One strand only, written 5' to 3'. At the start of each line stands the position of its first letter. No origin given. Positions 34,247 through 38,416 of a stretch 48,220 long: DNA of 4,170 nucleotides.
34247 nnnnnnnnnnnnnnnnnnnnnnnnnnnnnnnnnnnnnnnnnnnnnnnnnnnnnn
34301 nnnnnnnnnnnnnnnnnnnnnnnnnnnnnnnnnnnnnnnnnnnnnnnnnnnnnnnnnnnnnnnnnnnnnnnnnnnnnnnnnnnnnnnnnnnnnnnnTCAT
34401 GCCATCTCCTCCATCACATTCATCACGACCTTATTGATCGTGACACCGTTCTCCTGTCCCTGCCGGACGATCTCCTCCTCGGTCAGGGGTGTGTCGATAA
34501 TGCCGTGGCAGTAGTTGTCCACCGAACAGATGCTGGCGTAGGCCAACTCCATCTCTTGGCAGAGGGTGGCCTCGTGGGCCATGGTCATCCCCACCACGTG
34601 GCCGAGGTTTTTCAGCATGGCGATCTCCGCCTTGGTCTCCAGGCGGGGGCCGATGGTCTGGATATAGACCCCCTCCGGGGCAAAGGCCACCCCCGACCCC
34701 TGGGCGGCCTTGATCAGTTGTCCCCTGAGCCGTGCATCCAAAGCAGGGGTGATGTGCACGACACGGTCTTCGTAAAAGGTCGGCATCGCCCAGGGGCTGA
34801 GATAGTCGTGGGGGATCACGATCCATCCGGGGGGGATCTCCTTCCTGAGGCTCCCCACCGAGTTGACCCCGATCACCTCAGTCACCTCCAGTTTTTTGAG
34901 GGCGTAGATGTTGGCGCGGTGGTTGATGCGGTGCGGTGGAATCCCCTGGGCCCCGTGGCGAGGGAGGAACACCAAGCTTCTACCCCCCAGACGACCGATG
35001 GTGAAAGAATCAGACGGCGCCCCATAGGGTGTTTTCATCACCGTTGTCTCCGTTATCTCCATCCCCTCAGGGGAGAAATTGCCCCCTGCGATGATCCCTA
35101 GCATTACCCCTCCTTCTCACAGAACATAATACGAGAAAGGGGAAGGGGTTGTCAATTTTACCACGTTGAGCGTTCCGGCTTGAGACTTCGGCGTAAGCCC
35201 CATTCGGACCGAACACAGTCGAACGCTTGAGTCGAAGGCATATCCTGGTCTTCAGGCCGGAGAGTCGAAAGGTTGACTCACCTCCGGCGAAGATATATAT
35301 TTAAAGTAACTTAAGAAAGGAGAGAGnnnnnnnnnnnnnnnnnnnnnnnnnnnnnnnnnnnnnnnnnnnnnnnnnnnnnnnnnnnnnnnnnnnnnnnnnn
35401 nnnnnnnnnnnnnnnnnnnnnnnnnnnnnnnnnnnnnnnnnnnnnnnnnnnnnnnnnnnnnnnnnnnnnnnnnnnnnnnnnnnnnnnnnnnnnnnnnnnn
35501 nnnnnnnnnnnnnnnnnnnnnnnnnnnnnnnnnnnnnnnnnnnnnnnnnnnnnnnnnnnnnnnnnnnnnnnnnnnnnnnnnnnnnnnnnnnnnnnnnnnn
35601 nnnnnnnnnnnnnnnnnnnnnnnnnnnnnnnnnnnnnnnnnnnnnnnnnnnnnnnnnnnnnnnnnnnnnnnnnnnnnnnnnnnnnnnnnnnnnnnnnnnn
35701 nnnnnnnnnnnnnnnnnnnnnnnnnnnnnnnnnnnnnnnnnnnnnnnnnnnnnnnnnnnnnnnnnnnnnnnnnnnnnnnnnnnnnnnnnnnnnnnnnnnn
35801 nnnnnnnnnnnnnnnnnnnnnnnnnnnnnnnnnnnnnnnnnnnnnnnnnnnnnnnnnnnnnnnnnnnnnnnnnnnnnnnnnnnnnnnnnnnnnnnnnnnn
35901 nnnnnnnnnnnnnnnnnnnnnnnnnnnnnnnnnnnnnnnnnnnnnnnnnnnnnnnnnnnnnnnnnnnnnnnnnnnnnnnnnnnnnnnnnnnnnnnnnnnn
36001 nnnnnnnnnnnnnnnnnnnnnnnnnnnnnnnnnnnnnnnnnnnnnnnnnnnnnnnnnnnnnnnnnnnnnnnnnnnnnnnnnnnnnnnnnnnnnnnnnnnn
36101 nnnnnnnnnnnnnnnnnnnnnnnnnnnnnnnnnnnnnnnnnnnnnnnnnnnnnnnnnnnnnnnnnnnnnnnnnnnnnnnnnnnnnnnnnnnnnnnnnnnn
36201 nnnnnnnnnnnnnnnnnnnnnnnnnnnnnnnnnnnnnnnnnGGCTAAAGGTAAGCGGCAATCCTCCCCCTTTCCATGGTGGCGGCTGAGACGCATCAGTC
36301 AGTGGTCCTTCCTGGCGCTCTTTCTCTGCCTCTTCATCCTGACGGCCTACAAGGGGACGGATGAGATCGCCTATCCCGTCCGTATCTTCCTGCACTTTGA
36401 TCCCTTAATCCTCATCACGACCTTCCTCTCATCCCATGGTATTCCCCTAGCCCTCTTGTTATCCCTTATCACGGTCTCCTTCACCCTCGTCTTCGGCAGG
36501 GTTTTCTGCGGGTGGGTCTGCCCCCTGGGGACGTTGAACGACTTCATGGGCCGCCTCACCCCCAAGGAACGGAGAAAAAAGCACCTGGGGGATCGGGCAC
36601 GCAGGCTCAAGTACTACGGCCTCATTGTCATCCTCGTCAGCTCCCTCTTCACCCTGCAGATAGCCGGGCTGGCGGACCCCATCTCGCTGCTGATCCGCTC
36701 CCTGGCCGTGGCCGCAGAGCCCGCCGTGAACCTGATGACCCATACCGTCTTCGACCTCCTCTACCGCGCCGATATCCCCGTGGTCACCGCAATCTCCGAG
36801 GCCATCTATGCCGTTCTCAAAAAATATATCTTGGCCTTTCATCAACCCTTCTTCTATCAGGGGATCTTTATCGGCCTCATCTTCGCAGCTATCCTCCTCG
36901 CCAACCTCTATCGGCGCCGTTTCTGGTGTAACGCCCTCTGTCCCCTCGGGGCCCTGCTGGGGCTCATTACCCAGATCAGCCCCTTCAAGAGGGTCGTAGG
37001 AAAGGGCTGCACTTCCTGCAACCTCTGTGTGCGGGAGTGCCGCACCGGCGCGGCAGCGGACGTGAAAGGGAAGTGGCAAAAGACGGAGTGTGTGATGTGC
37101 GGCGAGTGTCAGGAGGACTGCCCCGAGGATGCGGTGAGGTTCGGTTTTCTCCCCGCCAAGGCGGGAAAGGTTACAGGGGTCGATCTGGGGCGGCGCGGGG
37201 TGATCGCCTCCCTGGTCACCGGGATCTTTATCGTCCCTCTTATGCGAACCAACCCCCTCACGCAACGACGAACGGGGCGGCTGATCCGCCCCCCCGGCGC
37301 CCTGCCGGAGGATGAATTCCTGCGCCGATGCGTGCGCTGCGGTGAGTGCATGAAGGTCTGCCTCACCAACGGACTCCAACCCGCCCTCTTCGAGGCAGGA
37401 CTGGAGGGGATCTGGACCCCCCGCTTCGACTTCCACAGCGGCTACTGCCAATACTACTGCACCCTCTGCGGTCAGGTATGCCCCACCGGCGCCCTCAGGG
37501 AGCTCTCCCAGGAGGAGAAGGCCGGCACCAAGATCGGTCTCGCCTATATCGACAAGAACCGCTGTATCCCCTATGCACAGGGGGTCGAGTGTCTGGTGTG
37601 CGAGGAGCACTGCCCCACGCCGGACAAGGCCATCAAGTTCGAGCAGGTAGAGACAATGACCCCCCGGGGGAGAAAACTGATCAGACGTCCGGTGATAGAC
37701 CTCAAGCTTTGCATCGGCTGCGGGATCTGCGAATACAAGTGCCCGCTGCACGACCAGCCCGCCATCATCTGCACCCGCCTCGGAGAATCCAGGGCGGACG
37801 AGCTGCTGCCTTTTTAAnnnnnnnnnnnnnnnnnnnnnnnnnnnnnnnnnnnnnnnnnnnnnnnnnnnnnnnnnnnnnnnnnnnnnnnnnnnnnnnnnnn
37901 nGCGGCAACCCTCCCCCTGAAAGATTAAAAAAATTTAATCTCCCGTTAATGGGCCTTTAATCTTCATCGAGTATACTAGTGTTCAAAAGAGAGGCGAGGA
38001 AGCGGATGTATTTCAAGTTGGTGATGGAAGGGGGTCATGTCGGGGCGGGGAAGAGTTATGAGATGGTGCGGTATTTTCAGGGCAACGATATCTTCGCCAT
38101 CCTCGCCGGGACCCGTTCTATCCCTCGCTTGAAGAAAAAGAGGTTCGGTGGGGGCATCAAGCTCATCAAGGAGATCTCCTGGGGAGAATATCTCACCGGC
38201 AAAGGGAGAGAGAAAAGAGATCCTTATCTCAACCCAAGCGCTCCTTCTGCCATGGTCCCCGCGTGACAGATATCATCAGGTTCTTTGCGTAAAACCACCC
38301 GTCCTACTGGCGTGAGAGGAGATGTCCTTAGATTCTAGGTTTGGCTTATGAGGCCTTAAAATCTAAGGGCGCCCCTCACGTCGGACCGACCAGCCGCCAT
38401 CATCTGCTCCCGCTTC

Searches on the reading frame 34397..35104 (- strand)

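Call 69: search_protein_families(library=pfam, proteins=[window:34397-35104:-], max_evalue=0.00001)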
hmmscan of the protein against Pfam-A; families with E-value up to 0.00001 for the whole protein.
window:34397-35104:- (235 aa): 1 family
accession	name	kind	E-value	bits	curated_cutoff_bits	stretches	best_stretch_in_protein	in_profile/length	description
PF01048.26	PNP_UDP_1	-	3e-39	135.3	25.1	1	12-230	10-231/233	Phosphorylase superfamily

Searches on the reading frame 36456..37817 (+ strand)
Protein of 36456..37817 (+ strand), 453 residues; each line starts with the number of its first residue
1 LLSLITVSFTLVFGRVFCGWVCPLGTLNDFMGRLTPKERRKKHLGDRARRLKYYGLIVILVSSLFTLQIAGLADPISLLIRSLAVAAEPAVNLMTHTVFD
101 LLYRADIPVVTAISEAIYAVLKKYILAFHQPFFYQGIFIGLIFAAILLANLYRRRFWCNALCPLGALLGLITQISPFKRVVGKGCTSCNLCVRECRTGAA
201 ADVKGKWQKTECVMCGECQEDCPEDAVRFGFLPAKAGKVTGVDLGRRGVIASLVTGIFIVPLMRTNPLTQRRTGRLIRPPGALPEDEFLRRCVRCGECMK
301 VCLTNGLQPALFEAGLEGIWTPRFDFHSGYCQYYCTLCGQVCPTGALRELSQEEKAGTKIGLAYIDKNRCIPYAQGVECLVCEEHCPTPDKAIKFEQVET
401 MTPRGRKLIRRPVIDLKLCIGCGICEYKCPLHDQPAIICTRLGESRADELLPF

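Call 9: search_protein_families(library=pfam, proteins=[window:36456-37817:+], max_evalue=0.01)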
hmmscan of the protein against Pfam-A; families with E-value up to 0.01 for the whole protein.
window:36456-37817:+ (453 aa): 11 families
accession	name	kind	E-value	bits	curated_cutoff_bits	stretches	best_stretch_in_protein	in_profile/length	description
PF12801.12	Fer4_5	-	5.2e-24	84.4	22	2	4-41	10-47/48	4Fe-4S binding domain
PF12838.12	Fer4_7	-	1.6e-14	54.5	27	2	291-346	1-52/52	4Fe-4S dicluster domain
PF00037.32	Fer4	-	4.1e-13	49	21.1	2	412-430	1-19/24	4Fe-4S binding domain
PF13237.11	Fer4_10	-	2.2e-10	40.7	25.5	1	182-223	6-53/53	4Fe-4S dicluster domain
PF13187.11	Fer4_9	-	6.3e-10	39.4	27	1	185-226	2-51/52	4Fe-4S dicluster domain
PF12837.12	Fer4_6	-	5.2e-09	36.1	25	1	412-430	2-20/24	4Fe-4S binding domain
PF13484.11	Fer4_16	-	8.7e-09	36.5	30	0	335-388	5-65/66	4Fe-4S double cluster binding domain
PF14697.11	Fer4_21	-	9.8e-08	32.5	35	1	291-345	7-55/59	4Fe-4S dicluster domain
PF13183.11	Fer4_8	-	0.00016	22.6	27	0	377-431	6-66/68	4Fe-4S dicluster domain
PF12797.12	Fer4_2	-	0.00018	21.7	24.5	1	411-430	2-21/22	4Fe-4S binding domain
PF12800.12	Fer4_4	-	0.0043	17.8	24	0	418-430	3-15/17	4Fe-4S binding domain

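Call 10: search_protein_families(library=ncbifam, proteins=[window:36456-37817:+], max_evalue=0.01)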
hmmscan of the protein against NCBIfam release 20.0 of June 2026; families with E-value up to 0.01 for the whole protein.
window:36456-37817:+ (453 aa): 40 families (the best 25 are shown)
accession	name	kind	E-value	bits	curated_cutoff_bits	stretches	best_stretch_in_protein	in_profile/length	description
NF007012.0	PRK09476.1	equivalog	5.6e-30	104.3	269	1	269-438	38-204/254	ferredoxin-type protein NapG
TIGR00397.1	mauM_napG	subfamily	1.1e-25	90.4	178.85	1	247-433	13-191/213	MauM/NapG family ferredoxin-type protein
TIGR02163.1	napH_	subfamily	2.3e-24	86.3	213.05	2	134-229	150-253/255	NapH/MauN family ferredoxin-type protein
NF007013.0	PRK09477.1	equivalog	1.4e-23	83.5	234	2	125-231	163-278/286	quinol dehydrogenase ferredoxin subunit NapH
TIGR00402.1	napF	equivalog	3.4e-16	59.5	102.2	1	275-431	20-145/149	ferredoxin-type protein NapF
NF046105.1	TransRegNosR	equivalog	1e-15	57.1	1000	2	141-219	582-662/680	transcriptional regulator NosR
TIGR01971.1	NuoI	subfamily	1.8e-12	46.9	113.05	2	375-431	43-95/121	NADH-quinone oxidoreductase, chain I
NF042909.1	FMH_DH_FwdF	exception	7e-11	41.8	375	1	291-440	56-200/336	tungsten-dependent formylmethanofuran dehydrogenase subunit FwdF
NF045874.1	Vhu_polyferre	exception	7.6e-09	34.8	600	2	158-224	15-73/381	F420-non-reducing hydrogenase associated-polyferredoxin VhuB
TIGR02179.1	PorD_KorD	subfamily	8.5e-09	35.4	60.05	2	374-432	25-70/78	2-oxoacid:acceptor oxidoreductase, delta subunit, pyruvate/2-ketoisovalerate family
TIGR02700.1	flavo_MJ0208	hypoth_equivalog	1.1e-08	34.7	251.35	1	168-230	134-197/234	dihydromethanopterin reductase (acceptor)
NF058577.1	FdxA_fam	equivalog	2e-08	34.3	65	1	181-226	5-52/52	4Fe-4S ferredoxin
NF009053.0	PRK12387.1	subfamily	4e-08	33.2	204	1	289-353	37-95/180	formate hydrogenlyase complex iron-sulfur subunit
NF038196.1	ferrodoxin_EFR1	subfamily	9e-08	32.4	75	1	181-230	182-232/242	EFR1 family ferrodoxin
NF007382.0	PRK09898.1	equivalog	1.6e-07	31.1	213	1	158-228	131-199/208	ferredoxin-like protein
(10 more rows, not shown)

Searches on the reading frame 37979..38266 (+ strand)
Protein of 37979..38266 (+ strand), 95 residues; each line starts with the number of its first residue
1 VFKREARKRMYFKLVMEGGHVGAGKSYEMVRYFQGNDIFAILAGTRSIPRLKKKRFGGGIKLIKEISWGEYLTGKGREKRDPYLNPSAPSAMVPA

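Call 9: search_protein_families(library=pfam, proteins=[window:37979-38266:+], max_evalue=0.01)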
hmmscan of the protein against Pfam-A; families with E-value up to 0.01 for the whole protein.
window:37979-38266:+ (95 aa): 0 families

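Call 10: search_protein_families(library=ncbifam, proteins=[window:37979-38266:+], max_evalue=0.01)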
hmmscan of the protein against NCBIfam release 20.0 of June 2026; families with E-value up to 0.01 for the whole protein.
window:37979-38266:+ (95 aa): 0 families

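Call 39: find_homologous_proteins(query=window:37979-38266:+, max_evalue=0.001)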
Query window:37979-38266:+ (95 aa): 140 proteins with E <= 0.001 among 144 candidates; the best 120 are listed.
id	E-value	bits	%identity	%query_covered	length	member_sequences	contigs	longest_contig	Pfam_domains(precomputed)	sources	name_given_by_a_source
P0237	9.1e-46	172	93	91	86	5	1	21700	-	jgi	-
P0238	3.1e-43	163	87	91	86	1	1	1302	-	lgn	-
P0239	3.2e-43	163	88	91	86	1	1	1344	-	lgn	-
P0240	9.7e-43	162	86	91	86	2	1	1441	-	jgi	jgi:hypothetical protein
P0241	9.0e-42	159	86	91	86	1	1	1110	-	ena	-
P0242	9.2e-42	159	86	91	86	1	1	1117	-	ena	-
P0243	2.6e-41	157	86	91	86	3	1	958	-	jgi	jgi:hypothetical protein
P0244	2.7e-40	154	84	91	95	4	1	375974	-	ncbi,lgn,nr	ncbi:MAG: hypothetical protein JXA50_02145 [Deltaproteobacteria bacterium]|nr:hypothetical protein [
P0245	7.9e-40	153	81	91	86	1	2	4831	-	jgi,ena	-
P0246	2.5e-39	151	74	98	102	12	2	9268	-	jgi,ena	jgi:hypothetical protein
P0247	4.8e-39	150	83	91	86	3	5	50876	-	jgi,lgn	jgi:hypothetical protein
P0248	8.4e-39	149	81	91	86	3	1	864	-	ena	-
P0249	1.0e-38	149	80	91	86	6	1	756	-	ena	-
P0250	4.0e-38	147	76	96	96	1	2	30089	-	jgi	jgi:hypothetical protein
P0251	4.5e-38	147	78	91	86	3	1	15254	-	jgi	jgi:hypothetical protein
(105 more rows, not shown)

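Call 40: find_encoding_contigs(protein=P0237, flank=5000, max_places=2)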
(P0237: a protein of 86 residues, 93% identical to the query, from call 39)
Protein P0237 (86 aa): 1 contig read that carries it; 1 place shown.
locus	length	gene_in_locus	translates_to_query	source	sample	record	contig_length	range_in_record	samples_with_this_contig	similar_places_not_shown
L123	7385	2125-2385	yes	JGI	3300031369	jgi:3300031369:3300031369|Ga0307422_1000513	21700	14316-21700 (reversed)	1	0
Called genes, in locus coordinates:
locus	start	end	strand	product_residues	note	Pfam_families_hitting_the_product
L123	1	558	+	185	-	?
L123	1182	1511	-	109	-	PF02452:PemK_toxin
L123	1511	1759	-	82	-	PF04014:MazE_antitoxin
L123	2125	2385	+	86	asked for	-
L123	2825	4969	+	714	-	PF13597:NRDD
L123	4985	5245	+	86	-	PF13192:Thioredoxin_3 (weak)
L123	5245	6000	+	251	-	PF13353:Fer4_12 (weak), PF04055:Radical_SAM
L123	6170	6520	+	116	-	PF03479:PCC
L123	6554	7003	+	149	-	PF00011:HSP20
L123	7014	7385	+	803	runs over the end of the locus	PF02190:LON_substr_bdg, PF00004:AAA, PF07728:AAA_5 (weak), PF22667:Lon_lid, PF05362:Lon_C, PF13541:ChlI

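Call 41: find_encoding_contigs(protein=P0244, flank=5000, max_places=2)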
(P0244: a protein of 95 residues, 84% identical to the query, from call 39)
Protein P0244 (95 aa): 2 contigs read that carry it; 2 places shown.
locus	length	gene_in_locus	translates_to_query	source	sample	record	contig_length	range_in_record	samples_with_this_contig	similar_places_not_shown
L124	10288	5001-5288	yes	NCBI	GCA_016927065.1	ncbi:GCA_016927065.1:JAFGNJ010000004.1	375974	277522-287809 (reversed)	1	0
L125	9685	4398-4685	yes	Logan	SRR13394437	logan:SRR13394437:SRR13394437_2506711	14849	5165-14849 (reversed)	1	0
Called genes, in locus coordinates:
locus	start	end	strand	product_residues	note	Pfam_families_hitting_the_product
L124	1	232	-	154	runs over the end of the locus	PF01927:Mut7-C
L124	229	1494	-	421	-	PF01979:Amidohydro_1, PF07969:Amidohydro_3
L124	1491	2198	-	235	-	PF01048:PNP_UDP_1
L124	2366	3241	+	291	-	PF04015:DUF362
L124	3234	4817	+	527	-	PF12801:Fer4_5, PF00037:Fer4 (faint), PF13484:Fer4_16 (faint), PF14697:Fer4_21 (faint), PF12801:Fer4_5 (weak), PF13187:Fer4_9 (faint), PF13237:Fer4_10 (faint), PF12838:Fer4_7 (weak), +2 more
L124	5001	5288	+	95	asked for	-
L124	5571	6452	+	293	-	PF00941:FAD_binding_5, PF03450:CO_deh_flav_C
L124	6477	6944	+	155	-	PF00111:Fer2 (weak), PF01799:Fer2_2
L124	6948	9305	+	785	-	PF01315:Ald_Xan_dh_C, PF02738:MoCoBD_1, PF20256:MoCoBD_2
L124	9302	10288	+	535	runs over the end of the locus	PF00501:AMP-binding, PF13193:AMP-binding_C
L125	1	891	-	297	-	?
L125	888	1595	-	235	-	PF01048:PNP_UDP_1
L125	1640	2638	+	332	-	PF04015:DUF362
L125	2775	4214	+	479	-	PF12801:Fer4_5, PF00037:Fer4 (faint), PF13484:Fer4_16 (faint), PF14697:Fer4_21 (faint), PF12801:Fer4_5 (weak), PF12837:Fer4_6 (faint), PF13187:Fer4_9 (faint), PF12838:Fer4_7 (weak), +1 more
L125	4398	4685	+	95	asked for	-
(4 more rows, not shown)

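Call 42: find_encoding_contigs(protein=P0250, flank=5000, max_places=2)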
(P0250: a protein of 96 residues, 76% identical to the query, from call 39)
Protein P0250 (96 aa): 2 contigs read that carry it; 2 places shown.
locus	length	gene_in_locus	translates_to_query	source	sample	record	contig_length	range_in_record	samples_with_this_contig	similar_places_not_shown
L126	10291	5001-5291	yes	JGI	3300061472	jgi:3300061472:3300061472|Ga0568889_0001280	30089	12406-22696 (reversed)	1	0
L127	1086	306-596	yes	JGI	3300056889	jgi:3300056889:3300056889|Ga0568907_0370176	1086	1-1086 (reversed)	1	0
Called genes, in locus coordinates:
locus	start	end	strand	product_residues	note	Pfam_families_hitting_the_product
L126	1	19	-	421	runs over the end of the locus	PF01979:Amidohydro_1, PF07969:Amidohydro_3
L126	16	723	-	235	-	PF01048:PNP_UDP_1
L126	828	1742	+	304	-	PF04015:DUF362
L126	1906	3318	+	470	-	PF12801:Fer4_5, PF13484:Fer4_16 (faint), PF14697:Fer4_21 (faint), PF00037:Fer4 (faint), PF12801:Fer4_5 (weak), PF12837:Fer4_6 (faint), PF13187:Fer4_9 (faint), PF12838:Fer4_7 (weak), +1 more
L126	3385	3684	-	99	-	-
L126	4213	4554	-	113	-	PF02452:PemK_toxin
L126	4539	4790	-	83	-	PF04014:MazE_antitoxin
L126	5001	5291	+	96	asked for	-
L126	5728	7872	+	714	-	PF13597:NRDD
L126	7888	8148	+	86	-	PF13192:Thioredoxin_3 (weak)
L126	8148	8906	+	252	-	PF13353:Fer4_12 (weak), PF04055:Radical_SAM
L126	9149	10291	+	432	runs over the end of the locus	PF00675:Peptidase_M16, PF05193:Peptidase_M16_C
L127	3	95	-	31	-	?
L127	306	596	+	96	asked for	-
